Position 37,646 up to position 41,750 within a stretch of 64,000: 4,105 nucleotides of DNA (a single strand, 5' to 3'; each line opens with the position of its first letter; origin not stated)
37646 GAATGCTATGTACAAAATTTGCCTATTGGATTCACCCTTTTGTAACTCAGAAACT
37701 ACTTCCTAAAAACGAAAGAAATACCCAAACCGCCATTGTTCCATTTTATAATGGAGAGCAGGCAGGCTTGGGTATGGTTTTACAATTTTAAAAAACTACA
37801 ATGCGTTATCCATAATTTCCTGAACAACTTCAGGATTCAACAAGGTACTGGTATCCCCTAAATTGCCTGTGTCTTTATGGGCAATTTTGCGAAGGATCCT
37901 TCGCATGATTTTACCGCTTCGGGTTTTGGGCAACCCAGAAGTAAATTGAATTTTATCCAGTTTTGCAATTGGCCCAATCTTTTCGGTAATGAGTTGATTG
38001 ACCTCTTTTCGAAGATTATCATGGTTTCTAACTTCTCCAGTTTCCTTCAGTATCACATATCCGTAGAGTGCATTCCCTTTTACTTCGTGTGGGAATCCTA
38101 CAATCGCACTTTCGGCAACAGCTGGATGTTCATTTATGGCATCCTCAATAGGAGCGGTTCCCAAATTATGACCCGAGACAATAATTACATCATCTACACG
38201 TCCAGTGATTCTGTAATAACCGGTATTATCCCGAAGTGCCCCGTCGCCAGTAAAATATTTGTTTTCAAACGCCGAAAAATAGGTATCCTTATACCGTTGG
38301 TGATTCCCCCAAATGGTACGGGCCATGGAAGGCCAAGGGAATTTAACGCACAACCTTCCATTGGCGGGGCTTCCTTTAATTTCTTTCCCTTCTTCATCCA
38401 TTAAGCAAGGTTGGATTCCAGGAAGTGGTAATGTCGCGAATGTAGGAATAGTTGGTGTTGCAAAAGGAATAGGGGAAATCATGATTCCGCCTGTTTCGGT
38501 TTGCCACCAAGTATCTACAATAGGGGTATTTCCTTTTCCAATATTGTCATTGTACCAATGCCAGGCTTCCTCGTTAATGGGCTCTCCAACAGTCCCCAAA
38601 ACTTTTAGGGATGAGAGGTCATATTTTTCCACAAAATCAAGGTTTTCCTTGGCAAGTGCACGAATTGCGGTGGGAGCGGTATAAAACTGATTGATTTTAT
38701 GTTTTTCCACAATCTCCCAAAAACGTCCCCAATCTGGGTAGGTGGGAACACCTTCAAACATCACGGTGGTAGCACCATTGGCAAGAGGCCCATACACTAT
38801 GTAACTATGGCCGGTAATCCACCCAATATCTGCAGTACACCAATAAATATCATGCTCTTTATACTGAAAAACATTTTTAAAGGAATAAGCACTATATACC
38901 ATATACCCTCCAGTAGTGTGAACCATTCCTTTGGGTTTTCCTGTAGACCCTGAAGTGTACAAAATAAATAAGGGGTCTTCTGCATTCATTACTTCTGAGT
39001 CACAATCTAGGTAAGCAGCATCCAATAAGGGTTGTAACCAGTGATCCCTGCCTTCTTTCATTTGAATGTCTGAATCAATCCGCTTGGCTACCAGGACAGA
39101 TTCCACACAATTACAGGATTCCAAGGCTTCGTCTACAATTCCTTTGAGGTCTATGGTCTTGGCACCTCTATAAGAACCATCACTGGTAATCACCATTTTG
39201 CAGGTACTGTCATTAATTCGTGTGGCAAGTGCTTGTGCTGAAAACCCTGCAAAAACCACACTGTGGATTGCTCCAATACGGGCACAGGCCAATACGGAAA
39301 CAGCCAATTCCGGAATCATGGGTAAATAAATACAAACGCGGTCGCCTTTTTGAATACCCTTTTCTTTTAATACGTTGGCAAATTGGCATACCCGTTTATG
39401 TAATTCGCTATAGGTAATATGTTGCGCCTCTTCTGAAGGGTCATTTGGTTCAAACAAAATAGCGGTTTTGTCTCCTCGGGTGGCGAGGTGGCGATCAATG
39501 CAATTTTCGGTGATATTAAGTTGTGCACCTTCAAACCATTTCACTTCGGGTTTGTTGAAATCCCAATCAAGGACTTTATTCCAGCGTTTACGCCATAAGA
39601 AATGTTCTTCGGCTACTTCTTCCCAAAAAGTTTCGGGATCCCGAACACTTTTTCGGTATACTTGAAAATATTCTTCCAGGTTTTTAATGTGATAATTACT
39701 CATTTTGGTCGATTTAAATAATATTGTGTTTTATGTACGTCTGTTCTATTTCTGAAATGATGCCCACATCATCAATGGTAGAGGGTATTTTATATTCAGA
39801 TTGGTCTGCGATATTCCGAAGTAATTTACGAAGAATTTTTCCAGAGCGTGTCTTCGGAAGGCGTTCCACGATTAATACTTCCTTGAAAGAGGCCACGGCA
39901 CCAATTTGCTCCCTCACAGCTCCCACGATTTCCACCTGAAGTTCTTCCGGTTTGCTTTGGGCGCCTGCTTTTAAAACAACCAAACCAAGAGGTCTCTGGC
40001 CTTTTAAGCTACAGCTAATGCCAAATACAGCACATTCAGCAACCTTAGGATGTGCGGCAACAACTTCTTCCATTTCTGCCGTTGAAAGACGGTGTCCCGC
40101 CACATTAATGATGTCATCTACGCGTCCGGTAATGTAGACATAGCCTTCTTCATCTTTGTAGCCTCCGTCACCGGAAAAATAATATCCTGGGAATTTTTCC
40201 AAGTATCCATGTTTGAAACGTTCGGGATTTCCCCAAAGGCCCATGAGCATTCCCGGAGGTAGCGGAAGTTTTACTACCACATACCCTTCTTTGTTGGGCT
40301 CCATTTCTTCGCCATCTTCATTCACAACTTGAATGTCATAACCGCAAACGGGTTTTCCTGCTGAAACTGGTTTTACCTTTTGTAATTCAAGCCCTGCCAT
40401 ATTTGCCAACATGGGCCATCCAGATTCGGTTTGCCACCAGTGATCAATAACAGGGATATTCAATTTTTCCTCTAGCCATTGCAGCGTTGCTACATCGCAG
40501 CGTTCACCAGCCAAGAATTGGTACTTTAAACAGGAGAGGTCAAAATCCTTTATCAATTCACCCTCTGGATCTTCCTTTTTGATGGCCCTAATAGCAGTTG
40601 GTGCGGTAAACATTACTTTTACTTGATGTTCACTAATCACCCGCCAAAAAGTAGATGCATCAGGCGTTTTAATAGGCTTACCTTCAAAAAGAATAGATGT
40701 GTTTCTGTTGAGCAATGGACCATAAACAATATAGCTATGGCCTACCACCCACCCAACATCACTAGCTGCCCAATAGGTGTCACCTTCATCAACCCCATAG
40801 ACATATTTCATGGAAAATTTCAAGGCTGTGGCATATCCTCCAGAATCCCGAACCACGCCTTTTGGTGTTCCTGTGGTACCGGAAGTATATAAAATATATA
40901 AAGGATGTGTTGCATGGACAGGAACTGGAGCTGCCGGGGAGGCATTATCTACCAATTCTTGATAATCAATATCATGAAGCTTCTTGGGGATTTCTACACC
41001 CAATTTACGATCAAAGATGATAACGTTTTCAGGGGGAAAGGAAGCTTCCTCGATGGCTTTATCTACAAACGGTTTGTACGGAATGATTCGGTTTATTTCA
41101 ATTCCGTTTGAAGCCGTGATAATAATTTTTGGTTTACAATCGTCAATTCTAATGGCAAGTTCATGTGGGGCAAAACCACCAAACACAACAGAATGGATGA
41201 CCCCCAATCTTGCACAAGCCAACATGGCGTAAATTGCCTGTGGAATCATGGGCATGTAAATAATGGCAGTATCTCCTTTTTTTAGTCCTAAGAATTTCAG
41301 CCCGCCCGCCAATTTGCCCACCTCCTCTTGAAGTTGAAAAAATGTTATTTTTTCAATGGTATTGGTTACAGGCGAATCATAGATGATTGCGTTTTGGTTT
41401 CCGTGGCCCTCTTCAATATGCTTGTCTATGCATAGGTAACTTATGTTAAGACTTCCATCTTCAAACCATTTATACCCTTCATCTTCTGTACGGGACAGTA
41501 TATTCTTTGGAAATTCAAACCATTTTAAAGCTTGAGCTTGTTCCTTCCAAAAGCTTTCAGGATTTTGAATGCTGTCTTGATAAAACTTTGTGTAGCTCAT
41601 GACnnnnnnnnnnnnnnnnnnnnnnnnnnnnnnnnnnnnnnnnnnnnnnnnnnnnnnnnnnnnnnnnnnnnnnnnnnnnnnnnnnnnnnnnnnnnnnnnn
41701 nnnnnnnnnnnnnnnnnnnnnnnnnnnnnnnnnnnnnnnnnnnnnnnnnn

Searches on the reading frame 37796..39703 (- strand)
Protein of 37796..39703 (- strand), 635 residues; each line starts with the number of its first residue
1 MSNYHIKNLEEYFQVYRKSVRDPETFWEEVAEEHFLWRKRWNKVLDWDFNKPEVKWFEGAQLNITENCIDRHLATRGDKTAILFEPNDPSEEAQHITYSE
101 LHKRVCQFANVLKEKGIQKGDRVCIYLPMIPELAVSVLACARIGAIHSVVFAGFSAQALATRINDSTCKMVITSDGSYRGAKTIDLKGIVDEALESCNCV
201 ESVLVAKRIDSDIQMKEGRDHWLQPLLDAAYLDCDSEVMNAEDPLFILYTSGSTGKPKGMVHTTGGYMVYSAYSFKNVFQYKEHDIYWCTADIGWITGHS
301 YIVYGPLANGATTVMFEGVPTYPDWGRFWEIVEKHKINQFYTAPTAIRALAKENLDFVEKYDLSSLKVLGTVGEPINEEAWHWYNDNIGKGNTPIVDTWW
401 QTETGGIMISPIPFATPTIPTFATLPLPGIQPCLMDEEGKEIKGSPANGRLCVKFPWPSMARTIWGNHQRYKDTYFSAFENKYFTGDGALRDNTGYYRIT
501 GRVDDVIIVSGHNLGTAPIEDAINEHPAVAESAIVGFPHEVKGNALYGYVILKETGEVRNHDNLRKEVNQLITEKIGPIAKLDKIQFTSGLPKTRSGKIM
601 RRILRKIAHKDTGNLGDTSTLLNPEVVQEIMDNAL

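Call 98: search_protein_families(library=pfam, proteins=[window:37796-39703:-], max_evalue=0.00001)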
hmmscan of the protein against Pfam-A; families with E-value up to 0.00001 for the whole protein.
window:37796-39703:- (635 aa): 3 families
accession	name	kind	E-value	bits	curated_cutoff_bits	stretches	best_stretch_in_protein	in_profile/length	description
PF00501.34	AMP-binding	-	2.2e-88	297.1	29.9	1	70-462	2-381/384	AMP-binding enzyme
PF13193.12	AMP-binding_C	-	1.4e-22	80.8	24.5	1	519-598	2-76/76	AMP-binding enzyme C-terminal domain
PF16177.11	ACAS_N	-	3.3e-20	72.1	27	1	12-68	1-55/55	Acetyl-coenzyme A synthetase N-terminus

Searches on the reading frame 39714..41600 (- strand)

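Call 98: search_protein_families(library=pfam, proteins=[window:39714-41600:-], max_evalue=0.00001)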
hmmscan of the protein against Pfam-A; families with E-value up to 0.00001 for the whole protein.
window:39714-41600:- (628 aa): 3 families
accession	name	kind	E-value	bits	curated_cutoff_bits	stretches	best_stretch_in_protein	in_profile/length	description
PF00501.34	AMP-binding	-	2.9e-70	237.5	29.9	1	65-454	7-382/384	AMP-binding enzyme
PF13193.12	AMP-binding_C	-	1.8e-24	86.9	24.5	1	509-588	1-76/76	AMP-binding enzyme C-terminal domain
PF16177.11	ACAS_N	-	5.3e-18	65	27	1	3-57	1-55/55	Acetyl-coenzyme A synthetase N-terminus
